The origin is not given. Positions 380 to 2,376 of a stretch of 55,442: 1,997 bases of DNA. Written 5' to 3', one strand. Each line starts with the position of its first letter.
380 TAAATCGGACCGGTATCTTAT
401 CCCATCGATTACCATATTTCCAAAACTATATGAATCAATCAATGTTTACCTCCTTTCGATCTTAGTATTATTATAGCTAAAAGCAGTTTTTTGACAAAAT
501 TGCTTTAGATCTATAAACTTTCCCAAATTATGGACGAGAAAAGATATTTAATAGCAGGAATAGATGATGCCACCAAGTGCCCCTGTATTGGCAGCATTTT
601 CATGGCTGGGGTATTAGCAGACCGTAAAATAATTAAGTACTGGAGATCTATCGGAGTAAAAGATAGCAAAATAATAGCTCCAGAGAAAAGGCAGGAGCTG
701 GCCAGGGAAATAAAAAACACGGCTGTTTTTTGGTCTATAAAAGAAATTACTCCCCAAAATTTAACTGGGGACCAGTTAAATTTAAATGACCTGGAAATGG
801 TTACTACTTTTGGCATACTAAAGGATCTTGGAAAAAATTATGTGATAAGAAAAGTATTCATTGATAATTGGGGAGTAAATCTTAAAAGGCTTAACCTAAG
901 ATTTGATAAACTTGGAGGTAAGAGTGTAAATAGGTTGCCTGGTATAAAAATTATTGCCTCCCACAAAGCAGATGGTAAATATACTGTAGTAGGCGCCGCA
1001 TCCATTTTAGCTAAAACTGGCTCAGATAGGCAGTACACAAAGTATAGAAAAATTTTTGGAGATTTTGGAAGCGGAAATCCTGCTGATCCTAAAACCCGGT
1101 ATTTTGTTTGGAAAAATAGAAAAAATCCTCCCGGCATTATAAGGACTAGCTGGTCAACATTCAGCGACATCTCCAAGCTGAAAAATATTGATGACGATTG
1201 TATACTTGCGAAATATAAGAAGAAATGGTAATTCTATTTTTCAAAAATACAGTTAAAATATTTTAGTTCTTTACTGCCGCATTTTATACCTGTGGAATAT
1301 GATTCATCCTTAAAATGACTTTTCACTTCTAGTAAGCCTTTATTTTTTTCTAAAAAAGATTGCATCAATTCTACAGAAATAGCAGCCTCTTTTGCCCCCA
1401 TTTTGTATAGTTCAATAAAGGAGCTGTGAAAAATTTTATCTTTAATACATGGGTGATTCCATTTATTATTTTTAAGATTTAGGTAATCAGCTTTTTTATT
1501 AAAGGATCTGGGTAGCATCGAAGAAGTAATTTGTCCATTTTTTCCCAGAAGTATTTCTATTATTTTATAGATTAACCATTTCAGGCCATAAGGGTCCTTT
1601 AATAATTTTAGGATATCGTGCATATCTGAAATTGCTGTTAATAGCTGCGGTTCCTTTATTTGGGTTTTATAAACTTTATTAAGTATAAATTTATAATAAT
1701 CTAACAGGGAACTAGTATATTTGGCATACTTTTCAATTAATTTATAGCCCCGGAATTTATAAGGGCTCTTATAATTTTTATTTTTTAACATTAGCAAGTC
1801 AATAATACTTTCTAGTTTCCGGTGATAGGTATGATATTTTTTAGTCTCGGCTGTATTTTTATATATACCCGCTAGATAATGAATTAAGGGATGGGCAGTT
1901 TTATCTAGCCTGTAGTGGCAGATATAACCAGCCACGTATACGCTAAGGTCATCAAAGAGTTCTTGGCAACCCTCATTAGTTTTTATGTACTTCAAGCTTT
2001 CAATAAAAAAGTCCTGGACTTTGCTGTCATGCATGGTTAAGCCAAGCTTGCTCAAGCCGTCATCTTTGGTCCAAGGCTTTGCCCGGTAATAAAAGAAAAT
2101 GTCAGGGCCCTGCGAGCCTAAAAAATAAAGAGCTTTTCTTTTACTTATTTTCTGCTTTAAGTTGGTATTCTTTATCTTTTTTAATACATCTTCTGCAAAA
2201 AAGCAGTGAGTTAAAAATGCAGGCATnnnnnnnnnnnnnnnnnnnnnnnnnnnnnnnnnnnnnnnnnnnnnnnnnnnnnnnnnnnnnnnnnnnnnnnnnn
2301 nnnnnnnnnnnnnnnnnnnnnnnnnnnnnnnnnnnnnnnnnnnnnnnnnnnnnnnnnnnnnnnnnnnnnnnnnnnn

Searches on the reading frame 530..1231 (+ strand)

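Call 6: search_protein_families(library=ncbifam, proteins=[window:530-1231:+], max_evalue=0.01)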
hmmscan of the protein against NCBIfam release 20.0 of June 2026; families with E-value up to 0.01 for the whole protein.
window:530-1231:+ (233 aa): 10 families
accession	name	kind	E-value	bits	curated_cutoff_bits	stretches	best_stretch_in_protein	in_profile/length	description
TIGR00729.1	TIGR00729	equivalog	7.7e-45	153.5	123.3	1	8-214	1-205/207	ribonuclease HII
NF000595.1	PRK00015.1-3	equivalog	1.5e-17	64.2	167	1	7-180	3-152/188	ribonuclease HII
NF000596.1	PRK00015.1-4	equivalog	7.7e-16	58.5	251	1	7-181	1-149/186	ribonuclease HII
NF000594.1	PRK00015.1-1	equivalog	3.2e-14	53.2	243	1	5-78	68-137/251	ribonuclease HII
NF000598.1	PRK00015.2-2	equivalog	2.4e-11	43.7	273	1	8-82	22-95/203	ribonuclease HII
NF010538.0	PRK13926.1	equivalog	3.2e-11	43.8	285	1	6-180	22-169/213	ribonuclease HII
NF011119.0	PRK14550.1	equivalog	3.5e-11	43.5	350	1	8-181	2-157/204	ribonuclease HII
NF010537.0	PRK13925.1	equivalog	3.5e-10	39.9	252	1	2-87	6-89/200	ribonuclease HII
TIGR00716.1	rnhC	equivalog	3.7e-10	39.6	161.2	1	9-162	84-232/284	ribonuclease HIII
NF000600.1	PRK00015.2-4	equivalog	3.8e-05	23.4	364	1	8-81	30-101/212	ribonuclease HII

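Call 7: search_protein_families(library=pfam, proteins=[window:530-1231:+], max_evalue=0.01)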
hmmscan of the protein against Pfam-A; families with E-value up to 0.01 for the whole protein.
window:530-1231:+ (233 aa): 1 family
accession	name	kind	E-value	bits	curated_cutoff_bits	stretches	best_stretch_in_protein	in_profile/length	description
PF01351.25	RNase_HII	-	1.8e-28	100.3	25.8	1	9-210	1-198/199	Ribonuclease HII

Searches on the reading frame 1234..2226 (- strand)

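Call 6: search_protein_families(library=ncbifam, proteins=[window:1234-2226:-], max_evalue=0.01)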
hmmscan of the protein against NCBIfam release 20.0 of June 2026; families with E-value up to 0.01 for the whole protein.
window:1234-2226:- (330 aa): 0 families

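Call 7: search_protein_families(library=pfam, proteins=[window:1234-2226:-], max_evalue=0.01)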
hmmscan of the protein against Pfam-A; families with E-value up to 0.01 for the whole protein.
window:1234-2226:- (330 aa): 1 family
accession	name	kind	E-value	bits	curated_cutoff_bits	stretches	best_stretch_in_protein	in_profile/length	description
PF00882.24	Zn_dep_PLPC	-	3.7e-12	46.9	26.8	1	6-162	1-143/167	Zinc dependent phospholipase C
